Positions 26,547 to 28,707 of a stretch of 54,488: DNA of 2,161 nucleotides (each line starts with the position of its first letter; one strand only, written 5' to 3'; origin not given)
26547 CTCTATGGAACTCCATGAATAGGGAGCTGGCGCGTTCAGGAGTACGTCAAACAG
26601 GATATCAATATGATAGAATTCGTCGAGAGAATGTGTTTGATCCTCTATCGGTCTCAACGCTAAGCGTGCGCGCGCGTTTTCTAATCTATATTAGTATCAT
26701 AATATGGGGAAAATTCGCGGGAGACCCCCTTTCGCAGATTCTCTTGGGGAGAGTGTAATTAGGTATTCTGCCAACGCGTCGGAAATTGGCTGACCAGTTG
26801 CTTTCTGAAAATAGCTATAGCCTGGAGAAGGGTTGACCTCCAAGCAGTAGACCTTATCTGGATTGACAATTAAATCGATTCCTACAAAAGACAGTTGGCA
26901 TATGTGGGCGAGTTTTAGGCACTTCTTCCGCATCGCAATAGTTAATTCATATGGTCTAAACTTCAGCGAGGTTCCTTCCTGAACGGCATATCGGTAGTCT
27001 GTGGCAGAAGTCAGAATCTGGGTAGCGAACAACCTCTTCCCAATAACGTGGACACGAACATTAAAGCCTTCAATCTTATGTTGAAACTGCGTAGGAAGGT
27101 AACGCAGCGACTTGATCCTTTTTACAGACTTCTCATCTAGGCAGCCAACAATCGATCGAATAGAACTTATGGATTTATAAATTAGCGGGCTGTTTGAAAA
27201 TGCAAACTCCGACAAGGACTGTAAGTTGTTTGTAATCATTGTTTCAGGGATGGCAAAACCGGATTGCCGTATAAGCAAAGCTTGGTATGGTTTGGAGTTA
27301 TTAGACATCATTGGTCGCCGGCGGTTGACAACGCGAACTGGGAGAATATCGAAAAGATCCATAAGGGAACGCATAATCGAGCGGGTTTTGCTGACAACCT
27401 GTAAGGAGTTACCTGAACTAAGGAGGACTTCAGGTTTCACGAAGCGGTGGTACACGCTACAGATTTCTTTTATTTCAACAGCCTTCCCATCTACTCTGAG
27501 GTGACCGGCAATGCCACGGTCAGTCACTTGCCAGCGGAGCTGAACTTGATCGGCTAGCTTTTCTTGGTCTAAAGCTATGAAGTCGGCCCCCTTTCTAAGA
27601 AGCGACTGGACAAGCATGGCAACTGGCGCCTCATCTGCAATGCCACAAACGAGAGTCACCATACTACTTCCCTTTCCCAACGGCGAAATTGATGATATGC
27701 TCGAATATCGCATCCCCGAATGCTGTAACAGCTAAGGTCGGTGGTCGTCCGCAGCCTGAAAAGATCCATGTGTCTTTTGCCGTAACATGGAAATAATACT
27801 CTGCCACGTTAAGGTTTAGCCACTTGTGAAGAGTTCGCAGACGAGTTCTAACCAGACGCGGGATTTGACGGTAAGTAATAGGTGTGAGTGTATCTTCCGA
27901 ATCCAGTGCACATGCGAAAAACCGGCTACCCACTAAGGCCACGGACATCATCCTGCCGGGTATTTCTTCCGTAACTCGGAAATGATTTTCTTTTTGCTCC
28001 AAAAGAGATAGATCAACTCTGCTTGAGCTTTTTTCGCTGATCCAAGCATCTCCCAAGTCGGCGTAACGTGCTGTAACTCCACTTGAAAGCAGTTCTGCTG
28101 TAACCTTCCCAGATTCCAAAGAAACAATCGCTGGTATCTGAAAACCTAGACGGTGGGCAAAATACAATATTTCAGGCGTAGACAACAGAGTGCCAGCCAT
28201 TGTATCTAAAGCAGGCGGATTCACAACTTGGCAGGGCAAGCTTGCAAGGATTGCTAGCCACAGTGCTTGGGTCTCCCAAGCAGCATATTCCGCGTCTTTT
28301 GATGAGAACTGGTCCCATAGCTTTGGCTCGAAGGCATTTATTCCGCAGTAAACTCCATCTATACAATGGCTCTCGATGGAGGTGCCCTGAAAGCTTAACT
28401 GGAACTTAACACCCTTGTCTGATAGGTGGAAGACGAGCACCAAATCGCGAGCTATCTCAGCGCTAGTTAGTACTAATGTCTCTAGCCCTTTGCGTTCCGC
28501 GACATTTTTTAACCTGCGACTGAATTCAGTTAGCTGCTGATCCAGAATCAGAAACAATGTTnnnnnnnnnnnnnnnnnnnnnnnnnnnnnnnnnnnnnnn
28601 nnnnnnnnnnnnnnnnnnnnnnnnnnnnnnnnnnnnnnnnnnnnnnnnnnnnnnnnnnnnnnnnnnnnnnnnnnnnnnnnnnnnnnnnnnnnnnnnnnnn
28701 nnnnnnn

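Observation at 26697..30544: Operon of small ORF + legumain-like C13 peptidase + two ATP-grasp paralogs: candidate archaeal graspetide-like cross-linking system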

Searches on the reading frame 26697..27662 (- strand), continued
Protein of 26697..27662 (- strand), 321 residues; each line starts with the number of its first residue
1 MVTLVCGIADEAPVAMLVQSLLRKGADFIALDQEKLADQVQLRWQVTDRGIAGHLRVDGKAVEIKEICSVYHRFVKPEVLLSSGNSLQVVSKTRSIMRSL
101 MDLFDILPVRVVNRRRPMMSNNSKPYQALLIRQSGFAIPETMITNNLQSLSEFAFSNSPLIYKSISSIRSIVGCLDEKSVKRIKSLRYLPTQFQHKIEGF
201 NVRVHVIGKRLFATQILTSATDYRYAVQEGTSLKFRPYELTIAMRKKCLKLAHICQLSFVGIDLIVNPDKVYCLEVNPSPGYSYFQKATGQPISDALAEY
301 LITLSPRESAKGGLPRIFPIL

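Call 72: search_protein_families(library=pfam, proteins=[L135:4419-5207:+, L113:4232-4951:+, L137:3639-4250:+, L111:4659-5210:+, L135:5261-6004:+, L101:91-1614:+, L099:3306-5273:+, L089:3753-5177:+, L104:3878-5080:+, L148:737-2689:+], max_evalue=0.01)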
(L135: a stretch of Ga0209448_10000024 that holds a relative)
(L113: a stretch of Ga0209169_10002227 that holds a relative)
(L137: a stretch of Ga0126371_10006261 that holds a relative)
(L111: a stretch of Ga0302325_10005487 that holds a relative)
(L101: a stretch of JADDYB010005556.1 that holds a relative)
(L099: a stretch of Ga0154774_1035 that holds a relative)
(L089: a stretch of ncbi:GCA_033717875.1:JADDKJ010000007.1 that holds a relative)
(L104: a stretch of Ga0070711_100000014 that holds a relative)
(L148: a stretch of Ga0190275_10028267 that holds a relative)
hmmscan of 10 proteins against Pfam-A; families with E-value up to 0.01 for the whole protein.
L135:4419-5207:+ (262 aa): 1 family
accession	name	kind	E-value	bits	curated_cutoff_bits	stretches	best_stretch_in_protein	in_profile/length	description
PF11471.13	Sugarporin_N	-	0.0017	19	25.7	1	203-216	2-15/31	Maltoporin periplasmic N-terminal extension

L113:4232-4951:+ (239 aa): 0 families

L137:3639-4250:+ (203 aa): 0 families

L111:4659-5210:+ (183 aa): 0 families

L135:5261-6004:+ (247 aa): 0 families

L101:91-1614:+ (507 aa): 5 families
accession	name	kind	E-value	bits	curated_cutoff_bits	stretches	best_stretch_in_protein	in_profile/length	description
PF25819.1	Nal1_C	-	0.00036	20.2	26.1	1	210-282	150-215/268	Nal1 C-terminal domain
PF25608.1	NAL1_N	-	0.00048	20.3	27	1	9-54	22-67/80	NARROW LEAF 1 N-terminal domain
PF00949.27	Peptidase_S7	-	0.00054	20.3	20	1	269-294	95-120/131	Peptidase S7, Flavivirus NS3 serine protease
PF05579.19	Peptidase_S32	-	0.0058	16.3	24.7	1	264-294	202-234/297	Equine arteritis virus serine endopeptidase S32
PF13110.11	DUF3966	-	0.009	16.4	25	0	31-49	1-20/42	Protein of unknown function (DUF3966)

L099:3306-5273:+ (655 aa): 1 family
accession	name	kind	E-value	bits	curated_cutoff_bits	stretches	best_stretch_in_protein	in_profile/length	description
PF00082.27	Peptidase_S8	-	4e-13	49.8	21.8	1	215-469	49-273/288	Subtilase family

L089:3753-5177:+ (474 aa): 0 families

L104:3878-5080:+ (400 aa): 0 families

L148:737-2689:+ (650 aa): 5 families
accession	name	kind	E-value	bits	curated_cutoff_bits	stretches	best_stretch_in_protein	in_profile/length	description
PF25819.1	Nal1_C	-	2.1e-05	24.3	26.1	1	189-280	130-213/268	Nal1 C-terminal domain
PF25608.1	NAL1_N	-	0.00031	20.9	27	1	4-65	9-68/80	NARROW LEAF 1 N-terminal domain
PF00949.27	Peptidase_S7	-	0.0042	17.4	20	1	268-294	94-120/131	Peptidase S7, Flavivirus NS3 serine protease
PF05579.19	Peptidase_S32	-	0.0042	16.8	24.7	1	262-313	200-251/297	Equine arteritis virus serine endopeptidase S32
PF25296.1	Decapeptide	-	0.0092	16.3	45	0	322-378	12-68/74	Decapeptide repeat region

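Call 81: search_protein_families(library=pfam, proteins=[L090:2867-3160:+, L099:2958-3257:+], max_evalue=0.001)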
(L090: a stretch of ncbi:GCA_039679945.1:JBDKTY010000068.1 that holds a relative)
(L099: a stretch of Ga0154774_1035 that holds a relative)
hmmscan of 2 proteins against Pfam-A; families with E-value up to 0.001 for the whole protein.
L090:2867-3160:+ (97 aa): 0 families

L099:2958-3257:+ (99 aa): 0 families

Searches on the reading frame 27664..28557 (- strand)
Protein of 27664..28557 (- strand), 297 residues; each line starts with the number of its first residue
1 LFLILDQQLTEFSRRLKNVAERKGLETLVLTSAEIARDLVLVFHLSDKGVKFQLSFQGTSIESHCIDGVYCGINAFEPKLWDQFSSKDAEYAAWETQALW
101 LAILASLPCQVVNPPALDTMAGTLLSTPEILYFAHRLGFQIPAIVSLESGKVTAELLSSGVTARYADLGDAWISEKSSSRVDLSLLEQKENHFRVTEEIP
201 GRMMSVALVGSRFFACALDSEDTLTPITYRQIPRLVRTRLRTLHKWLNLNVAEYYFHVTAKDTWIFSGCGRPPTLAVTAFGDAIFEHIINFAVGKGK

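Call 3: search_protein_families(library=pfam, proteins=[window:27664-28557:-], max_evalue=1)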
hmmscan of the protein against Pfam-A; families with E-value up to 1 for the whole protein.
window:27664-28557:- (297 aa): 1 family
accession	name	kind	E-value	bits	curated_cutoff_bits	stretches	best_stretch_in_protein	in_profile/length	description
PF21068.3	ATPgraspMvdD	-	0.13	12.8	27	1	21-114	22-116/121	MvdD pre-ATP grasp domain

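Call 4: search_protein_families(library=ncbifam, proteins=[window:27664-28557:-], max_evalue=1)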
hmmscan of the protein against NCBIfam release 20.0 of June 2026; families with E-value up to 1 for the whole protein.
window:27664-28557:- (297 aa): 2 families
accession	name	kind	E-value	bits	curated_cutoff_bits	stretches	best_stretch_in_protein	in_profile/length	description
TIGR04187.1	GRASP_SAV_5884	subfamily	1.5e-06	27.7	350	1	23-145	23-142/312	ATP-grasp ribosomal peptide maturase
TIGR04185.1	ATPgraspMvdC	equivalog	0.0005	19.3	425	1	15-145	15-142/318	MvdC family ATP-grasp ribosomal peptide maturase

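Call 17: find_homologous_proteins(query=window:27664-28557:-)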
Query window:27664-28557:- (297 aa): 42 proteins with E <= 0.001 among 2427 candidates.
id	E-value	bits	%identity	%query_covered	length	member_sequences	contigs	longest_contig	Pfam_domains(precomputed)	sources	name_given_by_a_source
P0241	7.4e-196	667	100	100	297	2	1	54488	-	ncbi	ncbi:MAG: hypothetical protein PVF15_00190 [Candidatus Bathyarchaeota archaeon]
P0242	2.6e-134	465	70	100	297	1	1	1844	-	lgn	-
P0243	2.3e-128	445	65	100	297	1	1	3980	-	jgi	jgi:hypothetical protein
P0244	1.4e-125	436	66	100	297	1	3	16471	-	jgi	jgi:hypothetical protein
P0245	6.6e-121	421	62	100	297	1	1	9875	-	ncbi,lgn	-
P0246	4.0e-120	418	63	100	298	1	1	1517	-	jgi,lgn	jgi:hypothetical protein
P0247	8.8e-120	417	62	100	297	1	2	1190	-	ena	-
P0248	1.2e-117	410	63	100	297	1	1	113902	-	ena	-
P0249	4.6e-117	408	63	100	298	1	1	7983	-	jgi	jgi:hypothetical protein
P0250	3.1e-116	405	62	100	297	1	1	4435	-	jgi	jgi:hypothetical protein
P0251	4.2e-116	405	63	100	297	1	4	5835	-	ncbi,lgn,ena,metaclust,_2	metaclust:\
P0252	4.9e-116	405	60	99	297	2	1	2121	-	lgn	-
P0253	2.3e-115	403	60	99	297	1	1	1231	-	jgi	jgi:hypothetical protein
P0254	2.2e-113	396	58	100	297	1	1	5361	-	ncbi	-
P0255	6.6e-113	394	61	99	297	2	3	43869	-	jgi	jgi:hypothetical protein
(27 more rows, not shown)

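Call 23: search_solved_structures(query=A2, max_evalue=1, show_alignments=1)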
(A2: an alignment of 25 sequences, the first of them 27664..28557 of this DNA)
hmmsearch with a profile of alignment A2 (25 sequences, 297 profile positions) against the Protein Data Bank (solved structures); distinct sequences matched with E-value up to 1: 6.
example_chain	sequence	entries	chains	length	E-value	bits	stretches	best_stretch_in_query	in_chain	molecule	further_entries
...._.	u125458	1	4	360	0.00024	23.6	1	3-270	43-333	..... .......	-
5ig8_A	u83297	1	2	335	0.00053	22.5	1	2-270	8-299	ATP grasp ligase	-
5ig9_A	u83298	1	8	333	0.027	16.9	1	133-271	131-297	ATP grasp ligase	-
9bou_A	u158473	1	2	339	0.25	13.7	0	224-288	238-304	MvdD-like pre-ATP grasp domain-containing protein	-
7mgv_A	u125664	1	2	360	0.4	13.1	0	3-224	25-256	CdnC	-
9kdb_E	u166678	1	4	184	0.5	12.8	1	39-97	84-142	Nb1-25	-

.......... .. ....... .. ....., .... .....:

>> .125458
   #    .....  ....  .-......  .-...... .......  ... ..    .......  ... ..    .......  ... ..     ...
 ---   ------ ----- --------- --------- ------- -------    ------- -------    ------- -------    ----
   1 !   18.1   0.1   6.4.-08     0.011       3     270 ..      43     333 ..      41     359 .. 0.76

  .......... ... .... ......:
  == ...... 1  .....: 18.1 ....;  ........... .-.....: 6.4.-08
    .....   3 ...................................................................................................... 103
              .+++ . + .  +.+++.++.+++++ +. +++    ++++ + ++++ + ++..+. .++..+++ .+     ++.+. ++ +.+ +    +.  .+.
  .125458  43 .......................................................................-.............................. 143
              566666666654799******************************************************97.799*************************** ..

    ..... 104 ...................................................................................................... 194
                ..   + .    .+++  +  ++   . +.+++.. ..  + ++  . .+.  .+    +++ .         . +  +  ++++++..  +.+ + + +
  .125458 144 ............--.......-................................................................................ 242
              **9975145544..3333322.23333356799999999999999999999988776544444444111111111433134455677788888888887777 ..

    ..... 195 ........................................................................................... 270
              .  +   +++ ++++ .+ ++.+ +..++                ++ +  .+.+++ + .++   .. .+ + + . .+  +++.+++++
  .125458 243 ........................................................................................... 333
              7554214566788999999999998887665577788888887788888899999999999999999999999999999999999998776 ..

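Call 49: search_protein_families(library=padloc, proteins=[window:27664-28557:-], max_evalue=0.01)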
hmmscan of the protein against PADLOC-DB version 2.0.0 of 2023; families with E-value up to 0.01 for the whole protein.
window:27664-28557:- (297 aa): 0 families
